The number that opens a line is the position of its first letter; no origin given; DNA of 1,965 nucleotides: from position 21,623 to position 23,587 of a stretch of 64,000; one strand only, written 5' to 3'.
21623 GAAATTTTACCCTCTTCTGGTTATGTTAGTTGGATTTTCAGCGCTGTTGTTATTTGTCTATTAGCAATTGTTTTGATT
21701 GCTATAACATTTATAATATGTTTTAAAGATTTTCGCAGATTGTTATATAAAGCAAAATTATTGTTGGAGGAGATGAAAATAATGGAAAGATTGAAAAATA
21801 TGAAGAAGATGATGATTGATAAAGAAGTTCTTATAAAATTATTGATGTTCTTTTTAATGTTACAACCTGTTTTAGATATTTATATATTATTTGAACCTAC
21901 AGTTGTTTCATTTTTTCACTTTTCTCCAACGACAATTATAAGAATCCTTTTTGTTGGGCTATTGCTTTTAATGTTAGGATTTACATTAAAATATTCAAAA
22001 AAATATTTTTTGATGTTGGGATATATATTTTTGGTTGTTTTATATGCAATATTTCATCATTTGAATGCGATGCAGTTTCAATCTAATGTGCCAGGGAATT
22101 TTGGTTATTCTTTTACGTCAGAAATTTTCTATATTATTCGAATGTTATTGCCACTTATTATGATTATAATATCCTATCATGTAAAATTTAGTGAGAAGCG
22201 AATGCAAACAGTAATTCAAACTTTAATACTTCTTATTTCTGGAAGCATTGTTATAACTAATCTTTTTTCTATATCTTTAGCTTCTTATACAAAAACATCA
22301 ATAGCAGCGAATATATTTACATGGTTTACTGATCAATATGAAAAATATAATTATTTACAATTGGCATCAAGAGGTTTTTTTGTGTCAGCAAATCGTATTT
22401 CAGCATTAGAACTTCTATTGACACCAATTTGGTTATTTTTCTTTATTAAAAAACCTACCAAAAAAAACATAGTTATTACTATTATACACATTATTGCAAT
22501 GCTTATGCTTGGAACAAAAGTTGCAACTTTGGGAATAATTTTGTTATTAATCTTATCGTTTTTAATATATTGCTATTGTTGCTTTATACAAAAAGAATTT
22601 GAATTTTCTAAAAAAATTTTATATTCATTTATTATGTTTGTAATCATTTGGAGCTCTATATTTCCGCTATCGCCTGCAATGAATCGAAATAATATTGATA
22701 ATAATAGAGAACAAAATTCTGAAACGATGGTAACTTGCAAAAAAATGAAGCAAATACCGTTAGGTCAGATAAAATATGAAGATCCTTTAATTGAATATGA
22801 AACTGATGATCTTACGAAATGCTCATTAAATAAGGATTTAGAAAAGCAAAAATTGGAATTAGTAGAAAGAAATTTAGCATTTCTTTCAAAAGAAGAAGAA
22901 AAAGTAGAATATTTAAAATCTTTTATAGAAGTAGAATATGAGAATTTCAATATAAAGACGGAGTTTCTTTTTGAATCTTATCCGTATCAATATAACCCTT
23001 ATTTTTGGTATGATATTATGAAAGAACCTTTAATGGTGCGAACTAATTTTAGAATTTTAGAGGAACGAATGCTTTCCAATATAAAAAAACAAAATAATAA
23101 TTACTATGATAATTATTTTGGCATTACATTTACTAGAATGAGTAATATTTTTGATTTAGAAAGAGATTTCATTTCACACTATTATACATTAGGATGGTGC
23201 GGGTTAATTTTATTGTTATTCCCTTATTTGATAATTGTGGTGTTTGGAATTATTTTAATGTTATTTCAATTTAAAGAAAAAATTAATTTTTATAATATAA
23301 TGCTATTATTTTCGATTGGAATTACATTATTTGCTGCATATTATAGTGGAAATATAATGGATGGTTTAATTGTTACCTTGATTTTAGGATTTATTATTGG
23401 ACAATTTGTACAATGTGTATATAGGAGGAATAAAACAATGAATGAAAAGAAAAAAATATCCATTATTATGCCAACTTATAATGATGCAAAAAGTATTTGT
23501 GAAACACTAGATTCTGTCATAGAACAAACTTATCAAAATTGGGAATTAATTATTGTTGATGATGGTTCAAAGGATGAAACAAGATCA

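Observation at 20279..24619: Single 1446-codon ORF with three parts resembling a Wzx-type flippase, a Wzy/ligase-like polymerase and a GT2 transferase, with internal ribosome-binding sites at both junctions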

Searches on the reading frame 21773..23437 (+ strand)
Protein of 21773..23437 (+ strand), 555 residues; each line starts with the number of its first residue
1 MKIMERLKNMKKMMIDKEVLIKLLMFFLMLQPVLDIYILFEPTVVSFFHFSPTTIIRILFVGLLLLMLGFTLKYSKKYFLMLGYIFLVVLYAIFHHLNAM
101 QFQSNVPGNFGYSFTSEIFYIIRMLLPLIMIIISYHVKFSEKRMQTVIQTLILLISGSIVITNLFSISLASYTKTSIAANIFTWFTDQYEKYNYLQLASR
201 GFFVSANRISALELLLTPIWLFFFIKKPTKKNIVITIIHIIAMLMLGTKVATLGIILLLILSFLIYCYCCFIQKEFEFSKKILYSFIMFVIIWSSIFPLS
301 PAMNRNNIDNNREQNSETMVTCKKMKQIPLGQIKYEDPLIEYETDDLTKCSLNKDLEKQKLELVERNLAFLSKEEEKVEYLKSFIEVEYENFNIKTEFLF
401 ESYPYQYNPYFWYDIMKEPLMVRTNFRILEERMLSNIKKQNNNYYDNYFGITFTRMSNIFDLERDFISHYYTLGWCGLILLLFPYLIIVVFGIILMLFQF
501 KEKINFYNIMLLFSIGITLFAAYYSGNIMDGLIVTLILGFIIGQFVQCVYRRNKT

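Call 7: search_protein_families(library=pfam, proteins=[window:21773-23437:+], max_evalue=10)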
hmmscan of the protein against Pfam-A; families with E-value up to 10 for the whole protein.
window:21773-23437:+ (555 aa): 3 families
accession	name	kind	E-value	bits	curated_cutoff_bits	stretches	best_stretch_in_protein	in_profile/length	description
PF13425.11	O-antigen_lig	-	2.1e-55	188.8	31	1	20-543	4-453/462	O-antigen ligase like membrane protein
PF11833.13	CPP1-like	-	0.006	16.7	28.4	1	217-304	77-166/196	Protein CHAPERONE-LIKE PROTEIN OF POR1-like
PF15957.10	Comm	-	0.03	15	27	1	254-324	13-56/110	Commissureless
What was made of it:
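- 21773..23437 (+): Module M (aa 499-1053): a PF13425 'O-antigen ligase-like' membrane protein of the WaaL/Wzy clan, with 12 TM helices. Pfam E=2e-55, covering 4-453 of 462 profile positions (call 7).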

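Call 33: find_homologous_proteins(query=window:21773-23437:+, max_evalue=0.00001)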
Query window:21773-23437:+ (555 aa): 119 proteins with E <= 0.00001 among 8000 candidates.
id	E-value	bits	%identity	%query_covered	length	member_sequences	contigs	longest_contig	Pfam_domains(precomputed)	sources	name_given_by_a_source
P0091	9.4e-170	584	50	99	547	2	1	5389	PF13425.12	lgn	-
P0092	1.0e-166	574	49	97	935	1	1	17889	PF13425.12,PF13641.13,PF00535.33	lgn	-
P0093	2.2e-166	573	50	98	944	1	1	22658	PF13425.12,PF10111.15,PF13641.13,PF00535.33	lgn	-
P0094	2.7e-162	560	50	98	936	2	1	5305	PF13425.12,PF13641.13,PF00535.33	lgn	-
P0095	1.9e-158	547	49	99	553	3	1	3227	PF13425.12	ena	-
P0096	2.0e-155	537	49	99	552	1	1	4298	PF13425.12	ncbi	ncbi:MAG: O-antigen ligase family protein [Candidatus Coprovivens sp.]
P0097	9.3e-155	535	49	99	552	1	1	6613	PF13425.12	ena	-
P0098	1.5e-154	534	49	99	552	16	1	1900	PF13425.12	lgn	-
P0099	2.6e-154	533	49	98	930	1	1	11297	PF13425.12,PF10111.15,PF13641.13,PF00535.33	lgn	-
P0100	4.7e-154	532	49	99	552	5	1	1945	PF13425.12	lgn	-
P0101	5.1e-153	529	48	99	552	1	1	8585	PF13425.12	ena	-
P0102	5.4e-153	529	48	99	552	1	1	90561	PF13425.12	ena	-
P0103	5.5e-153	529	48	99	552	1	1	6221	PF13425.12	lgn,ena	-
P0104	5.9e-153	529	48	99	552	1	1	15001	PF13425.12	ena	-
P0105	6.7e-153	529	48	99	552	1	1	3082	PF13425.12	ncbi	-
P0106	6.7e-153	529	48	99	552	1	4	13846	PF13425.12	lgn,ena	-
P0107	6.9e-153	529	48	99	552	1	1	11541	PF13425.12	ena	-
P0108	8.3e-153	528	48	99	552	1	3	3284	PF13425.12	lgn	-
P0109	9.5e-153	528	48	99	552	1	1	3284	PF13425.12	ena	-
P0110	1.0e-152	528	48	99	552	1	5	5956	PF13425.12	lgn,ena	-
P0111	1.1e-152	528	48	99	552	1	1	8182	PF13425.12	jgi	jgi:MFS family permease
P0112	1.3e-152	528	48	99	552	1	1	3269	PF13425.12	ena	-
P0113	1.4e-152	528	48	99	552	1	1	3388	PF13425.12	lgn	-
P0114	1.8e-152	527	48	99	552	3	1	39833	PF13425.12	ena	-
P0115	4.2e-152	526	48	99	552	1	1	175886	PF13425.12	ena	-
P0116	4.9e-152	526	48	99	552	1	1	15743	PF13425.12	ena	-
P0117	7.6e-152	525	48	99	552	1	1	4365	PF13425.12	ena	-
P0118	1.5e-151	524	48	99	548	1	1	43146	PF13425.12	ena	-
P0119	2.0e-151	524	48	99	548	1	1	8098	PF13425.12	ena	-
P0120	2.5e-150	520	48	99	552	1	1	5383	PF13425.12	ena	-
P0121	1.5e-142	494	44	99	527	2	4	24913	PF13425.12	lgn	-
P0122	1.7e-141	491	46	95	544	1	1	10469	PF13425.12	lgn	-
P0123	3.6e-141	490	46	95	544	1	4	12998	PF13425.12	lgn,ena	-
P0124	9.5e-141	489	46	95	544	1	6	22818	PF13425.12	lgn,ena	-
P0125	9.9e-141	488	46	96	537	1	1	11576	PF13425.12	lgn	-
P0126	1.2e-140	488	46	95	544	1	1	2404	PF13425.12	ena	-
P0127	2.2e-140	487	46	95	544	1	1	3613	PF13425.12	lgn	-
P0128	3.0e-140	487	45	97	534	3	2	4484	PF13425.12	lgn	-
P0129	4.7e-140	486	47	96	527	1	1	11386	PF13425.12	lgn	-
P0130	1.5e-139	485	46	97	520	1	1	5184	PF13425.12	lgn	-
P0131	5.5e-138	479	43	99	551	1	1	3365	PF13425.12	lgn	-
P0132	1.8e-137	478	46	94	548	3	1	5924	PF13425.12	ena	-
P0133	8.4e-137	476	44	99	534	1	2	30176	PF13425.12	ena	-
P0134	1.7e-136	475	43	99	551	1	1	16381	PF13425.12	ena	-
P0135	5.1e-136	473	47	98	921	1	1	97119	PF13425.12,PF13641.13,PF00535.33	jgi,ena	-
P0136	8.0e-136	472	45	95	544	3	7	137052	PF13425.12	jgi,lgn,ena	-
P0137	1.1e-133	465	46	97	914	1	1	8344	PF13425.12,PF10111.15,PF13641.13,PF00535.33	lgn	-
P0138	2.1e-131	458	44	98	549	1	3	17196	PF13425.12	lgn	-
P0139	2.7e-130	454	45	94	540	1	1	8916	PF13425.12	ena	-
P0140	3.1e-130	454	43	98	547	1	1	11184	PF13425.12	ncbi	-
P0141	8.1e-130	452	45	95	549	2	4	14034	PF13425.12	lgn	-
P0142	4.7e-129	450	45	99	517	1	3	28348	PF13425.12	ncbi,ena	-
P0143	2.5e-128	448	44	97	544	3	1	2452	PF13425.12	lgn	-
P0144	5.3e-128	446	45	96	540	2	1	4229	PF13425.12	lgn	-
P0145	5.1e-127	443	46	98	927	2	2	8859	PF13425.12,PF10111.15,PF13641.13,PF00535.33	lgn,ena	-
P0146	1.0e-126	442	44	98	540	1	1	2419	PF13425.12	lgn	-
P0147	2.6e-126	441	47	84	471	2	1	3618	PF13425.12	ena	-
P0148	6.6e-126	440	45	99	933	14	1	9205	PF13425.12,PF13641.13,PF00535.33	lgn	-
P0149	7.2e-126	439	43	99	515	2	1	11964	PF13425.12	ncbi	-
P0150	5.0e-125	437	42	99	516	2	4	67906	PF13425.12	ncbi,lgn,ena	-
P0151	3.3e-123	431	43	99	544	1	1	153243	PF13425.12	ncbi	-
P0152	2.2e-122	428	41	95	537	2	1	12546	PF13425.12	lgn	-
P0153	4.5e-119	417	42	99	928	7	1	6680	PF13425.12,PF13506.14,PF13641.13,PF00535.33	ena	-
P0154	6.1e-112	393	40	95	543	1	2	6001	PF13425.12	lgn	-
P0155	1.1e-110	389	39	94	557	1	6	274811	PF13425.12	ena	-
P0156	5.7e-110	387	42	96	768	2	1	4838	PF13425.12,PF00534.27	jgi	-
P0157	8.9e-110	386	41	97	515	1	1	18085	PF13425.12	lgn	-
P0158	1.8e-107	379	40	98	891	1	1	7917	PF13425.12,PF00534.27,PF20706.4,PF13692.13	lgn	-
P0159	2.8e-104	368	41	96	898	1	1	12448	PF13425.12,PF13641.13,PF00535.33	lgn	-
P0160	9.7e-103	363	39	95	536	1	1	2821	PF13425.12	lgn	-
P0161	6.1e-102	360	38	96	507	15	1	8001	PF13425.12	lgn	-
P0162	3.6e-100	355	39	98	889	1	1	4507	PF13425.12,PF00534.27,PF20706.4,PF13692.13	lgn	-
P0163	1.0e-95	340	36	95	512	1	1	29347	PF13425.12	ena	-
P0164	2.4e-93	332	37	94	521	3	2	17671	PF13425.12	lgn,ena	-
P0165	5.3e-92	328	36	94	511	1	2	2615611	PF13425.12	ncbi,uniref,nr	ncbi:O-antigen ligase family protein [Agrilactobacillus fermenti]|uniref:O-antigen ligase family pro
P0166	3.8e-91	325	36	98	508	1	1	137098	PF13425.12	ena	-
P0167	8.4e-91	324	36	95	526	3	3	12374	PF13425.12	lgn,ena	-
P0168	1.4e-89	320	46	65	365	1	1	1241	PF13425.12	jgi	jgi:hypothetical protein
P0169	1.5e-85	306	36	97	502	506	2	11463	PF13425.12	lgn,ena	-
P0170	1.6e-84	303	38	96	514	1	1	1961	PF13425.12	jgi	-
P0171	6.0e-83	298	33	97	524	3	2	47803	PF13425.12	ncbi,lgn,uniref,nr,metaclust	ncbi:hypothetical protein FC83_GL001909 [Agrilactobacillus composti DSM 18527 = JCM 14202]|uniref:Un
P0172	2.1e-81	293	34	94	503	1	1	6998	PF13425.12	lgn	-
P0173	3.1e-81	292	37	96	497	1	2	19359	PF13425.12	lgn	-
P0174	1.9e-80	290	33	98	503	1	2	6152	PF13425.12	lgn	-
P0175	6.1e-80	288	36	95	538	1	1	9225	PF13425.12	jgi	jgi:hypothetical protein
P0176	2.2e-79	286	35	96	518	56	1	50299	PF13425.12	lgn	-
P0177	8.2e-76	274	36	96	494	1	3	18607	PF13425.12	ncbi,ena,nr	ncbi:MAG: hypothetical protein GX247_00765 [Mollicutes bacterium]|nr:hypothetical protein [Mollicute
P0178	1.8e-72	263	35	95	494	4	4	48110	PF13425.12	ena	-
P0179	3.8e-72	262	36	97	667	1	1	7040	PF13425.12,PF08660.18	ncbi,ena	-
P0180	1.6e-71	260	33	98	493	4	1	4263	PF13425.12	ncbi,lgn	-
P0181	2.1e-71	260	33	97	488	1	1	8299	PF13425.12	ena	-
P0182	3.7e-71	259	33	97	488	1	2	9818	PF13425.12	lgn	-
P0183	1.5e-70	257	34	96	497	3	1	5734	PF13425.12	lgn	-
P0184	2.2e-70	256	32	97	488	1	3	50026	PF13425.12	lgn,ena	-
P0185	2.3e-70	256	33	97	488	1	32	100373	PF13425.12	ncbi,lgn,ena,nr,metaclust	ncbi:putative uncharacterized protein [Firmicutes bacterium CAG:822]|nr:putative uncharacterized pro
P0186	6.5e-70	255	44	56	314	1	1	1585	PF13425.12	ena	-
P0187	5.5e-69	252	35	95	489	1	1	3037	PF13425.12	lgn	-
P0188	6.0e-69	252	32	97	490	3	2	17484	PF13425.12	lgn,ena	-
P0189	2.8e-68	249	34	96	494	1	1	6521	PF13425.12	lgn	-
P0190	1.6e-67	247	35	95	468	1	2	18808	PF13425.12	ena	-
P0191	2.3e-67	246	31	95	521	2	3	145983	PF13425.12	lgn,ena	-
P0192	2.9e-66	243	32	98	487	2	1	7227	PF13425.12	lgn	-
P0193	5.7e-66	242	33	96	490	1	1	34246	PF13425.12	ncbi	-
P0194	9.1e-66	241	33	94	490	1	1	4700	PF13425.12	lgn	-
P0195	4.2e-65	239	31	94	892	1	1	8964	PF13425.12,PF13506.14,PF13641.13,PF00535.33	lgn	-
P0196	8.9e-65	238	31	96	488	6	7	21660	PF13425.12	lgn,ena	-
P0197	1.3e-64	237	31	96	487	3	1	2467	PF13425.12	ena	-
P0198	1.5e-64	237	33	97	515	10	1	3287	PF13425.12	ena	-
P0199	4.4e-64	236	34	95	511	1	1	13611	PF13425.12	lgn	-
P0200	1.7e-63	234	33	95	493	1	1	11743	PF13425.12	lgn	-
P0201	1.6e-62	230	33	99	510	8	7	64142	PF13425.12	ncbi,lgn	-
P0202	2.3e-62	230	31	96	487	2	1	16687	PF13425.12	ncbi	-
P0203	4.0e-62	229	32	96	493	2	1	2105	PF13425.12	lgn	-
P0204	8.4e-61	225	31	84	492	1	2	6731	PF13425.12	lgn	-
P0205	3.6e-56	209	31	98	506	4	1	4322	PF13425.12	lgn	-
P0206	5.7e-52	196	30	99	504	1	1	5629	PF13425.12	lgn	-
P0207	2.0e-29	121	24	95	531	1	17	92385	PF13425.12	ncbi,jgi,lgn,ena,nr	ncbi:MAG: hypothetical protein E7253_06065 [Lachnospiraceae bacterium]|nr:hypothetical protein [Lach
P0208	1.1e-28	119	26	70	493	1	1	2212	PF13425.12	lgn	-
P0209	7.3e-20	90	25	95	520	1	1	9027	PF13425.12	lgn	-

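Call 41: search_solved_structures(query=A3, max_evalue=10)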
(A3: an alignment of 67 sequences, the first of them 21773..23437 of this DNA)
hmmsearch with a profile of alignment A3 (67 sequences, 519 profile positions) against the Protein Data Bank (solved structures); distinct sequences matched with E-value up to 10: 6.
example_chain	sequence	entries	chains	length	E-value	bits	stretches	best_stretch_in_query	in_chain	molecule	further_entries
6z1p_BN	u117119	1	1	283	1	11.1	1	86-168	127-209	mS82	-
9rbf_8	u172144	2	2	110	2.2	10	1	443-517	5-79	Protein-export membrane protein SecG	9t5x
6ysl_A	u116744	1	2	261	3.2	9.5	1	289-355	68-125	Motility protein B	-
9jc1_A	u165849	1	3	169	5.3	8.7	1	276-344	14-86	ATP synthase subunit b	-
6n2y_b2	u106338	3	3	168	5.4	8.7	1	276-344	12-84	ATP synthase subunit b | Bacillus PS3 ATP synthase subunit b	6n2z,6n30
7cu3_B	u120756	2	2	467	8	8.2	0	278-337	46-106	Transmembrane protein FAM155A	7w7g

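Call 50: find_encoding_contigs(protein=P0093, flank=8000, max_places=2)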
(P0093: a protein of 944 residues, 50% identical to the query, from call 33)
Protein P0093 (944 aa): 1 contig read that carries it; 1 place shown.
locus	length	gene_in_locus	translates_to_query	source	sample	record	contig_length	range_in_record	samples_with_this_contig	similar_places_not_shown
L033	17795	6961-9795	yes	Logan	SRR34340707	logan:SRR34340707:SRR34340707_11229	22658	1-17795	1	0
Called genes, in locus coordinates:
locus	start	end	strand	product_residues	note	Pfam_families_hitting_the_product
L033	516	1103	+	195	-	-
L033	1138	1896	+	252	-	PF20260:PUA_4 (weak), PF04452:Methyltrans_RNA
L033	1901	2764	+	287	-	-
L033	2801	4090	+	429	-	PF00919:UPF0004, PF04055:Radical_SAM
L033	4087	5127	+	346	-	PF01757:Acyl_transf_3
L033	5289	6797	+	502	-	PF13440:Polysacc_synt_3 (weak)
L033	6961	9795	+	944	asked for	PF13425:O-antigen_lig, PF00535:Glycos_transf_2, PF10111:Glyco_tranf_2_2 (weak), PF13641:Glyco_tranf_2_3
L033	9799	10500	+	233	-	PF05704:Caps_synth, PF12919:TcdA_TcdB (faint), PF04488:Gly_transf_sug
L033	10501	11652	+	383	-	PF20706:GT4-conflict, PF00534:Glycos_transf_1, PF13692:Glyco_trans_1_4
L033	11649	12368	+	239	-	PF03808:Glyco_tran_WecG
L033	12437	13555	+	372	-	PF02350:Epimerase_2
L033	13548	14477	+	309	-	PF01757:Acyl_transf_3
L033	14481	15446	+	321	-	PF00535:Glycos_transf_2, PF10111:Glyco_tranf_2_2, PF13641:Glyco_tranf_2_3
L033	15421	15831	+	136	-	PF04138:GtrA_DPMS_TM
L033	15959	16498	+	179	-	PF02915:Rubrerythrin, PF21349:RUBY_RBDX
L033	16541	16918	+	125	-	PF01880:Desulfoferrodox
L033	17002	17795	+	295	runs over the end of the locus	PF23441:SDR (weak), PF00106:adh_short, PF08659:KR, PF13561:adh_short_C2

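Call 51: find_encoding_contigs(protein=P0092, flank=8000, max_places=2)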
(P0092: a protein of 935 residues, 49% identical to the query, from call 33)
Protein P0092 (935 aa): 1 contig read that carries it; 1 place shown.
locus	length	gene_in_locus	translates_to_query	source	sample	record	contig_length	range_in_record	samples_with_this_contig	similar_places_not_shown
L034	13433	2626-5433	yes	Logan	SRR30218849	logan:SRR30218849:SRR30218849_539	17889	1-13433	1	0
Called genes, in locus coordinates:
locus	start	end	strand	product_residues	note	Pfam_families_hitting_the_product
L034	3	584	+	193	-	?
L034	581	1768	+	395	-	PF00535:Glycos_transf_2, PF13641:Glyco_tranf_2_3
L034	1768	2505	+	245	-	PF05704:Caps_synth, PF12919:TcdA_TcdB (faint), PF04488:Gly_transf_sug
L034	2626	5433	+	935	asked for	PF13425:O-antigen_lig, PF00535:Glycos_transf_2, PF13641:Glyco_tranf_2_3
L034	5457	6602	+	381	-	PF20706:GT4-conflict, PF00534:Glycos_transf_1, PF13692:Glyco_trans_1_4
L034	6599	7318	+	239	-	PF03808:Glyco_tran_WecG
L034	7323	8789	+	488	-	PF13231:PMT_2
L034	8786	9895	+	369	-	PF02350:Epimerase_2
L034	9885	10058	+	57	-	-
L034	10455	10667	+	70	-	-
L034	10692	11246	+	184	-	-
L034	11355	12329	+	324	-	PF12710:HAD, PF04138:GtrA_DPMS_TM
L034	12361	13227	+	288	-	PF01040:UbiA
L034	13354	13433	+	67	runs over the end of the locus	-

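Call 55: predict_structure(alignment_id=A3)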
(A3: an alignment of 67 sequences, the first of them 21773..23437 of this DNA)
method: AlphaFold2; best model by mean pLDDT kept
length: 555 residues; sequences in the alignment: 67
mean_pLDDT: 91.1   pTM: 0.90
mean pLDDT of the five models: 91.1, 90.7, 90.3, 90.0, 88.5
residues with pLDDT >= 90: 434; 70-90: 81; 50-70: 34; < 50: 6
segments of 3 or more residues with pLDDT < 50: 553-555
pLDDT, mean of each block of 10 residues (from residue 1): 72 82 97 94 84 93 92 82 95 97 93 94 97 93 97 98 98 95 90 95 96 98 98 98 97 97 98 97 98 97 92 78 57 57 54 84 93 94 94 92 95 95 91 95 97 94 93 97 96 95 95 97 91 97 95 52
secondary structure, 60 per line:
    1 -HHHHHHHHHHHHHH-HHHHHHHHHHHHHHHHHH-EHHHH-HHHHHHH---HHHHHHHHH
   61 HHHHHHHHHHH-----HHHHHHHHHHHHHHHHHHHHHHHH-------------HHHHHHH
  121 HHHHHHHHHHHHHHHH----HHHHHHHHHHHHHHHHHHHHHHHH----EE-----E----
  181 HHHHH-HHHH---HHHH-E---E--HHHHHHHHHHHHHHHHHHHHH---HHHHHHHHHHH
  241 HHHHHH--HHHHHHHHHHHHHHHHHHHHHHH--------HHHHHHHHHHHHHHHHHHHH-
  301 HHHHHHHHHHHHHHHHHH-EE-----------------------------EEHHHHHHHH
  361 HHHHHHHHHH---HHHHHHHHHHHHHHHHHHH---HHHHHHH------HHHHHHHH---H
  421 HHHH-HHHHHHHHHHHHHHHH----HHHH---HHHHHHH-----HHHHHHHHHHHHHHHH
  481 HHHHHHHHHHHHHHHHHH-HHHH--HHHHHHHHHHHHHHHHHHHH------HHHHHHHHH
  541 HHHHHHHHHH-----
elements in order: H2-15 H17-34 H37-40 H42-48 H52-71 H77-100 H114-136 H141-164 H181-185 H187-190 H194-197 H206-226 H230-246 H249-271 H280-299 H301-318 H353-370 H374-392 H396-402 H409-416 H420-424 H426-441 H446-449 H453-459 H465-498 H500-503 H506-525 H532-550
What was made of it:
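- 21773..23437 (+): The AF2 model has pLDDT 91.1 (call 55).
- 22673..23203 (+): Large extracytoplasmic, mostly helical loop of module M (aa 799-975), between TM9 and TM10. It carries most of the family-invariant polar residues. Secondary structure of the model (call 55).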

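Call 58: fold_search(model_id=the predicted structure, library=pdb)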
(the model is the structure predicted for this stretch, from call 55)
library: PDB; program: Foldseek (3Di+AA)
matches with E <= 10: 133; with E <= 0.001: 1
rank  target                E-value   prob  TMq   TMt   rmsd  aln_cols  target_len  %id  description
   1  7tpg_B                5.1e-04  1.00  0.42  0.54  10.6       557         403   10  Single-Particle Cryo-EM Structure of the WaaL O-antigen ligase in its ligand bound state (released 2022-04-06)
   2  8pm6                  2.6e-01  0.06  0.11  0.08  31.4       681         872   11  Human bile salt export pump (BSEP) in complex with inhibitor GBM in nanodiscs (released 2023-11-22)
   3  5z58_V                3.1e-01  0.12  0.12  0.15  36.7       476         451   14  Cryo-EM structure of a human activated spliceosome (early Bact) at 4.9 angstrom. (released 2018-09-19)
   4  7dvq_V                4.6e-01  0.10  0.12  0.14  36.9       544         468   12  Cryo-EM Structure of the Activated Human Minor Spliceosome (minor Bact Complex) (released 2021-03-31)
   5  7e9s_A                4.8e-01  0.35  0.23  0.16  20.8       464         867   11  Archaeal oligosaccharyltransferase AglB from Archaeoglobus fulgidus in complex with an inhibitory peptide and a dolich (released 2021-09-08)
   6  5xjc_V                5.4e-01  0.08  0.12  0.14  36.4       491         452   13  Cryo-EM structure of the human spliceosome just prior to exon ligation at 3.6 angstrom (released 2017-07-05)
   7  7qtt_W                6.1e-01  0.08  0.11  0.13  37.2       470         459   13  Structural organization of a late activated human spliceosome (Baqr, core region) (released 2023-05-10)
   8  6exn_H                6.7e-01  0.08  0.11  0.14  30.4       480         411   12  Post-catalytic P complex spliceosome with 3' splice site docked (released 2018-01-17)
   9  9l9o_A                7.9e-01  0.07  0.10  0.13  22.7       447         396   10  Cryo-EM structure of apo GPR50 with BRIL fusion, anti-BRIL Fab, and anti-Fab Nb complex (released 2026-02-18)
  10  5v54_A                8.3e-01  0.11  0.14  0.17  22.5       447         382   11  Crystal structure of 5-HT1B receptor in complex with methiothepin (released 2018-02-07)
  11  6dry                  9.4e-01  0.07  0.13  0.15  23.2       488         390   12  Structural Determinants of Activation and Biased Agonism at the 5-HT2B Receptor (released 2018-08-29)
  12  8y6i_A                1.0e+00  0.03  0.09  0.09  32.9       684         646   12  P-glycoprotein in complex with UIC2 Fab and triple elacridar molecules in nanodisc (released 2024-04-17)
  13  6qdv_H                1.1e+00  0.06  0.12  0.13  36.4       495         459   12  Human post-catalytic P complex spliceosome (released 2019-02-20)
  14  8i0r_V                1.2e+00  0.06  0.11  0.13  38.9       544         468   11  The cryo-EM structure of human Bact-I complex (released 2024-07-31)
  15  8j7y_A                1.4e+00  0.08  0.09  0.15  25.8       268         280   13  Cryo-EM structure of hZnT7DeltaHis-loop-Fab complex in zinc-bound state, determined in outward-facing conformation (released 2023-09-20)
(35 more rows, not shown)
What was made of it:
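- On O-antigen ligase / Wzy clan (CL0499), family PF13425: Foldseek gives WaaL E=5e-4 (call 58).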

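Call 78: search_protein_families(library=ncbifam, proteins=[window:21773-23437:+], max_evalue=0.00001)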
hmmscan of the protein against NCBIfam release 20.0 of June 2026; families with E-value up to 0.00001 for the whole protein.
window:21773-23437:+ (555 aa): 0 families
